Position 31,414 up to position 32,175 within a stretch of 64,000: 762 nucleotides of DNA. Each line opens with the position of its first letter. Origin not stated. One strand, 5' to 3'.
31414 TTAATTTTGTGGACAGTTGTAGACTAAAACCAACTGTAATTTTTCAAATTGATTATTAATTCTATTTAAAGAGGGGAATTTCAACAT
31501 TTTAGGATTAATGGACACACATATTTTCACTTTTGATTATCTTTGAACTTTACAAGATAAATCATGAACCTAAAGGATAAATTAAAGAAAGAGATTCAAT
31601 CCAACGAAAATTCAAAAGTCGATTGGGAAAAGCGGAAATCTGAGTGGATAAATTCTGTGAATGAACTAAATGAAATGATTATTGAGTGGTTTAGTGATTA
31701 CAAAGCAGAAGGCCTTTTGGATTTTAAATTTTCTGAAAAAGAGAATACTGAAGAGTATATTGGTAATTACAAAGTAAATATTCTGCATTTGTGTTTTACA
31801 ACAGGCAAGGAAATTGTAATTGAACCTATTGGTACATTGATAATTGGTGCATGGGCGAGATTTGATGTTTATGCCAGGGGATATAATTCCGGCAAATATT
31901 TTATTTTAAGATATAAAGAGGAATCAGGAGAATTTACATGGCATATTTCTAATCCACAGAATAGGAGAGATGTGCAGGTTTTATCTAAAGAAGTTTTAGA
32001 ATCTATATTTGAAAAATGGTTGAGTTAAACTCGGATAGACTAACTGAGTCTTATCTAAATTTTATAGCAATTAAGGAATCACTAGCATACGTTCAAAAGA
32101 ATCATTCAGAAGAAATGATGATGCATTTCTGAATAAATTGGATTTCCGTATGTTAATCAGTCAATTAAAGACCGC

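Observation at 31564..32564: Translationally coupled unknown protein + HEPN (Rx4H) protein: candidate novel toxin-antitoxin or abortive-infection pair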

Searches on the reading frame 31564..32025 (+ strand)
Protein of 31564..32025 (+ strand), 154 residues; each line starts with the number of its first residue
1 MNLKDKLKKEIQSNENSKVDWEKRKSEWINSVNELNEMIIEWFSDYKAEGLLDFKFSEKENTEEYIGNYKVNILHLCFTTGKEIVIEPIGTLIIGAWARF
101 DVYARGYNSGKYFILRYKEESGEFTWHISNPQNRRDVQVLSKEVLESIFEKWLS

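Call 5: search_protein_families(library=pfam, max_evalue=1, proteins=[window:31564-32025:+])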
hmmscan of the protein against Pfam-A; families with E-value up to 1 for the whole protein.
seq(154 aa): 1 family
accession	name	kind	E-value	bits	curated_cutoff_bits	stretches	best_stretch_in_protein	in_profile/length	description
PF11650.14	P22_Tail-4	-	0.2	12.2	21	1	14-62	22-65/159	P22 tail accessory factor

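Call 6: search_protein_families(library=padloc, max_evalue=1, proteins=[window:31564-32025:+])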
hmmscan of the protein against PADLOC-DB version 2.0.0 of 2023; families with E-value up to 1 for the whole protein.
seq(154 aa): 0 families

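Call 7: search_protein_families(library=ncbifam, max_evalue=1, proteins=[window:31564-32025:+])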
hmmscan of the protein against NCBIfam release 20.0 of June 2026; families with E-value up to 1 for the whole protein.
seq(154 aa): 0 families

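Call 8: find_homologous_proteins(query=window:31564-32025:+)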
Query seq(154 aa) (154 aa): 31 proteins with E <= 0.001 among 45 candidates.
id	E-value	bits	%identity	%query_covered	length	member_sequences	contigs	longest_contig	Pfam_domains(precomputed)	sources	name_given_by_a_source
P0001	3.3e-97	341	100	100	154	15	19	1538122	-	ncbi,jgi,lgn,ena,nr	ncbi:MAG TPA: hypothetical protein PLI47_08505 [Bacteroidia bacterium]|nr:hypothetical protein [Bact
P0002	1.7e-82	293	82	100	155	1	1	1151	-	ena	-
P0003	9.6e-73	261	72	100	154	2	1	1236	-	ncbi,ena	ncbi:hypothetical protein ES705_49983 [subsurface metagenome]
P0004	1.0e-71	258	72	100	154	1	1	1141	-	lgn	-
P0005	2.8e-71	256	72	100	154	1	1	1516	-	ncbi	-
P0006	4.0e-71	256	72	100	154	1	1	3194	-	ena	-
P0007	5.8e-70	252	70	100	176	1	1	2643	-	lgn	-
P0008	4.6e-69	249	67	100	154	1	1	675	-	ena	-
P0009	1.4e-68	248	69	100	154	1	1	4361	-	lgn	-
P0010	1.7e-68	247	70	100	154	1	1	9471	-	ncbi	-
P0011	3.1e-65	237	67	99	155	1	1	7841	-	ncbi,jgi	jgi:hypothetical protein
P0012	5.5e-64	233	66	100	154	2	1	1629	-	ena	-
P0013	1.7e-63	231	65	100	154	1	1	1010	-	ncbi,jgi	jgi:hypothetical protein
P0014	1.3e-62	228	99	68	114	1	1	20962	-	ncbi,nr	ncbi:MAG: hypothetical protein IPN88_13585 [Bacteroidetes bacterium]|nr:hypothetical protein [Bacter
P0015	1.7e-62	228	61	100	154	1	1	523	-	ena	-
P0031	4.6e-12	64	47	55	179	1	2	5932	-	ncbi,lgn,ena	-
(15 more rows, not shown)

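Call 13: find_encoding_contigs(protein=P0001, flank=8000, max_places=8)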
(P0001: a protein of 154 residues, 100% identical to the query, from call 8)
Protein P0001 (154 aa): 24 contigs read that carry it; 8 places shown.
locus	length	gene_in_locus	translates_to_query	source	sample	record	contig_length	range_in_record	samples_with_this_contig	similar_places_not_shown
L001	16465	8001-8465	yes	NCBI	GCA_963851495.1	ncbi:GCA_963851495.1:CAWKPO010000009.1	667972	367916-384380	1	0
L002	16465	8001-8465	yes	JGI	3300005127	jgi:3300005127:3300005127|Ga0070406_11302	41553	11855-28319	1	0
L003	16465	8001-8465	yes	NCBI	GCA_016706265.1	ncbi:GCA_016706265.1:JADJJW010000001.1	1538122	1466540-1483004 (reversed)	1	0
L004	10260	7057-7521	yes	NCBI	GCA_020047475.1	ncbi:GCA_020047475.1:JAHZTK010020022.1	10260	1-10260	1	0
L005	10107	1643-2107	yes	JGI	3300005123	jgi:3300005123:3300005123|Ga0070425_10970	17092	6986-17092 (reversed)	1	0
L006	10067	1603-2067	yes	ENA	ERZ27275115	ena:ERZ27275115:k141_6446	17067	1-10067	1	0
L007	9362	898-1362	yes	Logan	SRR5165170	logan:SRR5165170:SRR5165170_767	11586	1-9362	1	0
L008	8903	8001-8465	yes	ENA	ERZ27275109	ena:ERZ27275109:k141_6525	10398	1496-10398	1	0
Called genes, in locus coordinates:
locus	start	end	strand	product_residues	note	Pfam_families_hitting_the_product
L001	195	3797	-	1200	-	PF13229:Beta_helix, PF13287:Fn3_assoc, PF13290:CHB_HEX_C_1, PF08757:CotH, PF18998:Flg_new_2, PF18962:Por_Secre_tail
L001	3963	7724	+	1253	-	PF23653:DUF7149, PF25120:DUF7814, PF02384:N6_Mtase (faint), PF20473:MmeI_Mtase (weak), PF07669:Eco57I, PF12950:TaqI_C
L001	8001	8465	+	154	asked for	-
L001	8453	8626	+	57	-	-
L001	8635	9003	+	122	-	-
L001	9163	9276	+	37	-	-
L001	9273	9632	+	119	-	-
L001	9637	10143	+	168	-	-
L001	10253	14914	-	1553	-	PF13574:Reprolysin_2, PF13582:Reprolysin_3, PF13688:Reprolysin_5, PF06832:BiPBP_C (faint), PF18962:Por_Secre_tail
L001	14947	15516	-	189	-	PF02622:DUF179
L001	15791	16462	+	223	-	PF01243:PNPOx_N, PF10590:PNP_phzG_C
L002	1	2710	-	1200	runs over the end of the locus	PF13229:Beta_helix, PF13287:Fn3_assoc, PF13290:CHB_HEX_C_1, PF08757:CotH, PF18998:Flg_new_2, PF18962:Por_Secre_tail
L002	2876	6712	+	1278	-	PF23653:DUF7149, PF25120:DUF7814, PF20473:MmeI_Mtase (weak), PF07669:Eco57I, PF12950:TaqI_C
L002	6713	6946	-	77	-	-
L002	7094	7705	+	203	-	PF00239:Resolvase, PF13936:HTH_38 (weak)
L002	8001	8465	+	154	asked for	-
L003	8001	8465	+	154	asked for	-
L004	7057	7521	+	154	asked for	-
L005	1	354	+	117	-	?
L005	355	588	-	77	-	-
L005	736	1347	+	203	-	PF00239:Resolvase, PF13936:HTH_38 (weak)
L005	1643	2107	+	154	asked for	-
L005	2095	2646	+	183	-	-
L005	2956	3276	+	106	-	-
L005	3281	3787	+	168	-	-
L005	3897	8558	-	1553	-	PF13574:Reprolysin_2, PF13582:Reprolysin_3, PF13688:Reprolysin_5, PF06832:BiPBP_C (faint), PF18962:Por_Secre_tail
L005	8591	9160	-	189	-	PF02622:DUF179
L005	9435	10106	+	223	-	PF01243:PNPOx_N, PF10590:PNP_phzG_C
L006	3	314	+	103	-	?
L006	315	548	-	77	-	-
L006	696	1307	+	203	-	PF00239:Resolvase, PF13936:HTH_38 (weak)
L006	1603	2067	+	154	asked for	-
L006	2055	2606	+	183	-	-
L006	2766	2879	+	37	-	-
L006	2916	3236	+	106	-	-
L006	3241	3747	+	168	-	-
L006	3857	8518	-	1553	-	PF13574:Reprolysin_2, PF13582:Reprolysin_3, PF13688:Reprolysin_5, PF06832:BiPBP_C (faint), PF18962:Por_Secre_tail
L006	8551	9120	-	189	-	PF02622:DUF179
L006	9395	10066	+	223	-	PF01243:PNPOx_N, PF10590:PNP_phzG_C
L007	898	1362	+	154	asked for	-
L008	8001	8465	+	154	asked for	-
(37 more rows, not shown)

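Call 23: search_protein_families(library=pfam, alignment_id=A1, max_evalue=0.1)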
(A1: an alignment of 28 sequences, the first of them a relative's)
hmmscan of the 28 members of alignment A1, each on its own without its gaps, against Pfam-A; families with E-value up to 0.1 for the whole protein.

A. member 1, P0001 (154 aa): 0 families

B. families by the number of members that match (of 28 scanned): 7 families
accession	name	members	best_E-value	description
PF17804.6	TSP_NTD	3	0.02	Tail specific protease N-terminal domain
PF18460.6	HetR_C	1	0.0096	Heterocyst differentiation regulator C-terminal Hood domain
PF04899.17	MbeD_MobD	1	0.028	MbeD/MobD like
PF22762.1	NrS1-pol-like_tail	1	0.056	NrS-1 polymerase-like, tail domain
PF18863.6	AbiJ_NTD4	1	0.063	AbiJ N-terminal domain 4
PF13535.11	ATP-grasp_4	1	0.08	ATP-grasp domain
PF22727.1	NCH2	1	0.1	NACHT C-terminal Helical domain 2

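Call 24: find_related_loci(query=A1, collection=genome_contigs, flank=8000)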
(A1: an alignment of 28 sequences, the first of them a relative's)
Query A1 (154 aa) in genome_contigs; peptide patterns used: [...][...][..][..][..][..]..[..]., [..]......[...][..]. (x = any residue, [..] = any of these).
48 stretches matched a pattern; 4 encode a relative of the query (tblastn E <= 1e-3); 4 distinct loci.
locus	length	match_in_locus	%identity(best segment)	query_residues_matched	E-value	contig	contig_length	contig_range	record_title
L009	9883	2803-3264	64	1-154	2e-68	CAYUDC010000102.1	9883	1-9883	MAG TPA_asm: uncultured Chitinophaga sp. isolate SRP278252_co3_613 genome assembly, contig: NODE_13693_length_9883_cov_8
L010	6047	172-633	62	1-154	1e-65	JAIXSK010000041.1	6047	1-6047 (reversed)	MAG: Flavobacterium sp. isolate C8_MAG_00002 pond_C8_MAG_00002_000000000023, whole genome shotgun sequence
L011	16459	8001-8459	58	1-154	4e-58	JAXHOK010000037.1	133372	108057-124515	MAG: Arcicella sp. isolate Salar_de_Ascotan_water_MAG_AWA30 contig_13518_polypolish, whole genome shotgun sequence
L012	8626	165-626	51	1-154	2e-53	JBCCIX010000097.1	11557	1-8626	MAG: Bacteroidota bacterium isolate P01_C01_bin.10 k141_1092086_length_11557_cov_74.4262, whole genome shotgun sequence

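Call 25: find_related_loci(query=A1, collection=metagenome_contigs, flank=8000)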
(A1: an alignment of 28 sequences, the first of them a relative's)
Query A1 (154 aa) in metagenome_contigs; peptide patterns used: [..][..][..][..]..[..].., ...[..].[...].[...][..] (x = any residue, [..] = any of these).
103 stretches matched a pattern; 7 encode a relative of the query (tblastn E <= 1e-3); 7 distinct loci.
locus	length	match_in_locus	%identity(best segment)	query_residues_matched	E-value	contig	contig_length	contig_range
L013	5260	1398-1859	100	1-154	8e-102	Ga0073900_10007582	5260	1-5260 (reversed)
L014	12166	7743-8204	99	1-154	3e-101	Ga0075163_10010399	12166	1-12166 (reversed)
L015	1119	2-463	72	1-154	3e-83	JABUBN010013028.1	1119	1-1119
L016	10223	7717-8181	66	1-154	2e-69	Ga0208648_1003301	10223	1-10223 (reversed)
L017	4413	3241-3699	63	1-153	5e-67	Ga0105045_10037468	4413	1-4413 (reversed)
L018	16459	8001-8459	59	1-153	7e-65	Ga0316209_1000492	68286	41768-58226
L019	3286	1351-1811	66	1-154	4e-55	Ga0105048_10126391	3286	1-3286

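Call 26: predict_structure(alignment_id=A1)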
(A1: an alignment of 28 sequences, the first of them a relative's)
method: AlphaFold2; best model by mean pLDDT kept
length: 154 residues; sequences in the alignment: 28
mean_pLDDT: 86.5   pTM: 0.78
mean pLDDT of the five models: 86.5, 86.3, 86.1, 85.9, 85.6
residues with pLDDT >= 90: 88; 70-90: 47; 50-70: 16; < 50: 3
segments of 3 or more residues with pLDDT < 50: 14-16
pLDDT, mean of each block of 10 residues (from residue 1): 70 58 90 97 97 96 84 96 93 79 81 90 90 82 95 86
secondary structure, 60 per line:
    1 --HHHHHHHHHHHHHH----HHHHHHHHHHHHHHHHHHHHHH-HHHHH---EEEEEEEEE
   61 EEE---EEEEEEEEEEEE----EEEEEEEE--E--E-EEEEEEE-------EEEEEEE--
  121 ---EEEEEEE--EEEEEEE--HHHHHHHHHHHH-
elements in order: H3-16 H21-42 H44-48 E52-63 E67-78 E83-90 E98-104 E112-118 E124-130 E133-139 H142-153

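Call 30: search_protein_representatives(alignment_id=A1)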
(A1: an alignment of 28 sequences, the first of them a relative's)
Query: 28 sequences, 154 profile positions. Proteins with E-value up to 0.001 (for the whole library): 1552; up to 1e-10: 708; up to 1e-30: 14. The best 150 are listed.
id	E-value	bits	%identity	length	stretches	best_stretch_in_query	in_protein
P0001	1.6e-75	268.0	-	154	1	1-154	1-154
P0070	8.6e-40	152.0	-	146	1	1-103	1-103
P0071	1.8e-38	147.7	-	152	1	1-153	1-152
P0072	6.6e-37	142.6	-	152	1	1-153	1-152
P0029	8.2e-37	142.3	-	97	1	59-136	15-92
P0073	2.4e-36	140.8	-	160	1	1-153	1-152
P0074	2.8e-36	140.6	-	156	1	1-153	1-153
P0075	3.4e-36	140.3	-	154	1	1-153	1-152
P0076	1.2e-33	132.0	-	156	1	1-153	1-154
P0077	4.0e-33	130.3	-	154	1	1-153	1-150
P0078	7.0e-33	129.6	-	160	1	1-153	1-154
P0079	1.1e-32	128.9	-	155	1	1-153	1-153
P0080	5.3e-32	126.7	-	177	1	1-153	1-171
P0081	9.6e-32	125.9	-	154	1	1-153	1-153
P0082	1.1e-30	122.4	-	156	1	1-153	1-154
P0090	8.4e-28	113.1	-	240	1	2-154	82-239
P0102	1.3e-25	105.9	-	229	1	8-152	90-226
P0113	1.7e-23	99.1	-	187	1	5-153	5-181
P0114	1.7e-23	99.0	-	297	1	9-151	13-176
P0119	6.2e-23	97.3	-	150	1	3-152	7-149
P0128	4.3e-22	94.5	-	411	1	5-153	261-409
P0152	2.5e-20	88.8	-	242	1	10-149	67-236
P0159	5.2e-20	87.8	-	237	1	7-146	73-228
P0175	3.6e-19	85.0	-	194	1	2-152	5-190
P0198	1.6e-18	82.9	-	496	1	5-153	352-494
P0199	2.0e-18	82.6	-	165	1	2-153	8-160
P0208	3.4e-18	81.9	-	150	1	4-153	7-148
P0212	3.8e-18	81.7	-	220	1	11-152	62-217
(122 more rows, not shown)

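Call 31: search_protein_families(library=pfam, proteins=[P0128, P0198, P0114, P0090, P0102, P0152, P0159, P0212, P0113, P0175], max_evalue=0.01)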
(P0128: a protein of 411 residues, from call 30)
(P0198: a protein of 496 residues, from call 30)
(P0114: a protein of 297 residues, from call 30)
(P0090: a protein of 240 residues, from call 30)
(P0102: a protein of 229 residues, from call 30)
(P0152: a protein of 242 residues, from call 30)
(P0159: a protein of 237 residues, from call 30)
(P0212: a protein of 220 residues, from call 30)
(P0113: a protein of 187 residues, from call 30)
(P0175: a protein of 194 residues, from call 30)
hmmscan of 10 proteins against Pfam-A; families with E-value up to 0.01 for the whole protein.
P0128 (411 aa): 1 family
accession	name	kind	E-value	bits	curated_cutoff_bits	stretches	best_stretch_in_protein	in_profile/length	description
PF22087.1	CT0912-like_C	-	0.0059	16.8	27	0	111-160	5-54/154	CT0912-like, C-terminal domain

P0198 (496 aa): 0 families

P0114 (297 aa): 0 families

P0090 (240 aa): 0 families

P0102 (229 aa): 0 families

P0152 (242 aa): 0 families

P0159 (237 aa): 0 families

P0212 (220 aa): 0 families

P0113 (187 aa): 0 families

P0175 (194 aa): 0 families

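Call 35: find_encoding_contigs(protein=P0031, flank=5000, max_places=3)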
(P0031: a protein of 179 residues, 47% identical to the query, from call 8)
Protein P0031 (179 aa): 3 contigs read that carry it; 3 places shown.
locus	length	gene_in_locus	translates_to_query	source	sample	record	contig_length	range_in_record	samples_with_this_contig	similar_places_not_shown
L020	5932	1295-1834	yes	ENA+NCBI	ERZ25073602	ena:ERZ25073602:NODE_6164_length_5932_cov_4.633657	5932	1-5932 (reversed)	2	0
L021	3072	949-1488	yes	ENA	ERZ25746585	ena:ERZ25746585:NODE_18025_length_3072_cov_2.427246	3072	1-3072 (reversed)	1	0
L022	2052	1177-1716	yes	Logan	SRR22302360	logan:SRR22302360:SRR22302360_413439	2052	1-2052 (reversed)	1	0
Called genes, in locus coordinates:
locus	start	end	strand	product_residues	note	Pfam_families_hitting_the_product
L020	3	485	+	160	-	?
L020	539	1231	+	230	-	PF02142:MGS, PF01808:AICARFT_IMPCHas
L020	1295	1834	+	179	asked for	-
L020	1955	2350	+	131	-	-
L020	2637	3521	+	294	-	PF00763:THF_DHG_CYH, PF02882:THF_DHG_CYH_C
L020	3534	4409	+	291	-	-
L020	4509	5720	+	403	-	PF00515:TPR_1 (faint), PF07719:TPR_2 (faint), PF13432:TPR_16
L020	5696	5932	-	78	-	?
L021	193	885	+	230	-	PF02142:MGS, PF01808:AICARFT_IMPCHas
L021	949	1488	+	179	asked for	-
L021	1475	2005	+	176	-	-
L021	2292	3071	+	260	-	?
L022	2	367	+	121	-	?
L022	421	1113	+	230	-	PF02142:MGS, PF01808:AICARFT_IMPCHas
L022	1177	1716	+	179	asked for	-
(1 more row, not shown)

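Call 41: search_solved_structures(query=A1, max_evalue=10)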
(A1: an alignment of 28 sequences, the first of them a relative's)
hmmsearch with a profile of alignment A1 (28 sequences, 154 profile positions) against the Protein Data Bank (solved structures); distinct sequences matched with E-value up to 10: 9.
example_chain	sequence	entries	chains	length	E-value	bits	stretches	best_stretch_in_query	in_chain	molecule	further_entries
6rfz_A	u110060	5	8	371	0.0027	20.4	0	95-127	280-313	lectin PLL2 from Photorhabdus laumondii | Photorhabdus luminescens subsp. laumondii TTO1 complete genome segment 3/17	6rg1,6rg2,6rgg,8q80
9s4q_Ns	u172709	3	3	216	0.29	13.8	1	7-41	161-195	Kinetochore-associated protein NSL1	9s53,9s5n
3oeb_A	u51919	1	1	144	0.34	13.6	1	81-132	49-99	S-layer associated multidomain endoglucanase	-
3oea_A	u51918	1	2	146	0.35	13.6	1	81-132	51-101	S-layer associated multidomain endoglucanase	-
2zey_A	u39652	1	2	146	0.35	13.5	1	81-132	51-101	S-layer associated multidomain endoglucanase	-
2zew_A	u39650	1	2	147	0.36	13.5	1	81-132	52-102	S-layer associated multidomain endoglucanase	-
2zex_A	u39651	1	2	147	0.36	13.5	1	81-132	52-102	S-layer associated multidomain endoglucanase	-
7p24_AAA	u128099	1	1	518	0.37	13.5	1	5-56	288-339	Mucin-desulfating sulfatase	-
7uzz_E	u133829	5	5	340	4.6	9.9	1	16-58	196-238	CRISPR system Cms protein Csm5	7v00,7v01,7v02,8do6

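Call 45: find_encoding_contigs(protein=P0113, flank=4000, max_places=3)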
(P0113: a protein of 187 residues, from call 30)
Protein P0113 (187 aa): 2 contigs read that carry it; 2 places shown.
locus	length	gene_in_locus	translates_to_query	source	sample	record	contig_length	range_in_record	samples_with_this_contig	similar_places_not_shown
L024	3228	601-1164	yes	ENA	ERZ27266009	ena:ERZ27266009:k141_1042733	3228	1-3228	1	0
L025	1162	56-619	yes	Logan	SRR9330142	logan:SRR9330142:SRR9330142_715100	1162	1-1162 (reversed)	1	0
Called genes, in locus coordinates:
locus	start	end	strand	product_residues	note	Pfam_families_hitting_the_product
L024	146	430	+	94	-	-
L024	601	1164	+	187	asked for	-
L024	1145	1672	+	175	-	-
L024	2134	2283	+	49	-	-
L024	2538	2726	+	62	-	-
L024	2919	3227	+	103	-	?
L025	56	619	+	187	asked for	-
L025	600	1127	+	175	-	-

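Call 49: search_dna_similar(query=P0113, collection=plasmids, mode=protein, max_evalue=0.001, max_rows=25)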
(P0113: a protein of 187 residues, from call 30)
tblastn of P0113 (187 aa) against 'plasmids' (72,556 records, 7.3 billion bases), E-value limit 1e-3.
Records with a match: 20; places in all: 21; records where one place covers at least 80% of the query: 14.
Best place of each record, by identity: <60% 20.
By first word of the organism name: Klebsiella 17; Raoultella 1; Rhizobium 1; Aneurinibacillus 1.
By predicted mobility (MOB-suite, as given by PLSDB): non-mobilizable 20.
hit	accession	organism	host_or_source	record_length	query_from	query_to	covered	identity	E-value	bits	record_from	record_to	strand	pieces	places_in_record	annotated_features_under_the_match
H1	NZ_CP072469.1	Klebsiella quasipneumoniae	Homo sapiens,blood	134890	27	183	84%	26.6%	7e-14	76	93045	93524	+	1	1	hypothetical protein (x2)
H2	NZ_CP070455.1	Klebsiella quasipneumoniae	Homo sapiens,blood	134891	27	183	84%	26.6%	7e-14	76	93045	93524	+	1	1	hypothetical protein (x2)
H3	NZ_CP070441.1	Klebsiella quasipneumoniae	Homosapiens,blood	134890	27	183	84%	26.6%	7e-14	76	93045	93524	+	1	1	hypothetical protein (x2)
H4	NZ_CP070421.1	Klebsiella quasipneumoniae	Homo sapiens,blood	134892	27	183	84%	26.6%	7e-14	76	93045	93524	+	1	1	hypothetical protein (x2)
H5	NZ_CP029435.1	Klebsiella quasipneumoniae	Homo sapiens,Peri-rectal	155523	27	183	84%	26.6%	7e-14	76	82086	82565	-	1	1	hypothetical protein (x2)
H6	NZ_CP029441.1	Klebsiella quasipneumoniae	Hospital waste water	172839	27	183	84%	26.6%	7e-14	76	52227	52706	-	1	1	hypothetical protein (x2)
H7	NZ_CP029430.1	Klebsiella quasipneumoniae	Hospital waste water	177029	27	183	84%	26.6%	7e-14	76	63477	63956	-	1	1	hypothetical protein (x2)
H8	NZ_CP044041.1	Klebsiella pneumoniae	Homo sapiens,clinical isolate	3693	27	183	84%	26.5%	6e-14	76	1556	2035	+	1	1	hypothetical protein (x2)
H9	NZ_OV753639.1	Klebsiella quasipneumoniae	-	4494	27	183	84%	26.5%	6e-14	76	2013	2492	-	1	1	hypothetical protein (x2)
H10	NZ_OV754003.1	Klebsiella quasipneumoniae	-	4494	27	183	84%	26.5%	6e-14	76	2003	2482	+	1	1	hypothetical protein (x2)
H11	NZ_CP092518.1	Klebsiella quasipneumoniae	Homo sapiens,HVS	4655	27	183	84%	26.5%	6e-14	76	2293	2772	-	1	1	hypothetical protein (x2)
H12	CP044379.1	Klebsiella pneumoniae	Homo sapiens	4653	27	183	84%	26.5%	6e-14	76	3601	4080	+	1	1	hypothetical protein (x2)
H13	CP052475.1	Klebsiella pneumoniae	Homo sapiens,blood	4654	27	183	84%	26.5%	6e-14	76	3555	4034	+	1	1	hypothetical protein (x2)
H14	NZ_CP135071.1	Klebsiella variicola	Homo sapiens,stool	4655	27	183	84%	25.9%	1e-13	75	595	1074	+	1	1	hypothetical protein (x2)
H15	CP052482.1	Klebsiella pneumoniae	Homo sapiens,blood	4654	27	170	77%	28.0%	2e-13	75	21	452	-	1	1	none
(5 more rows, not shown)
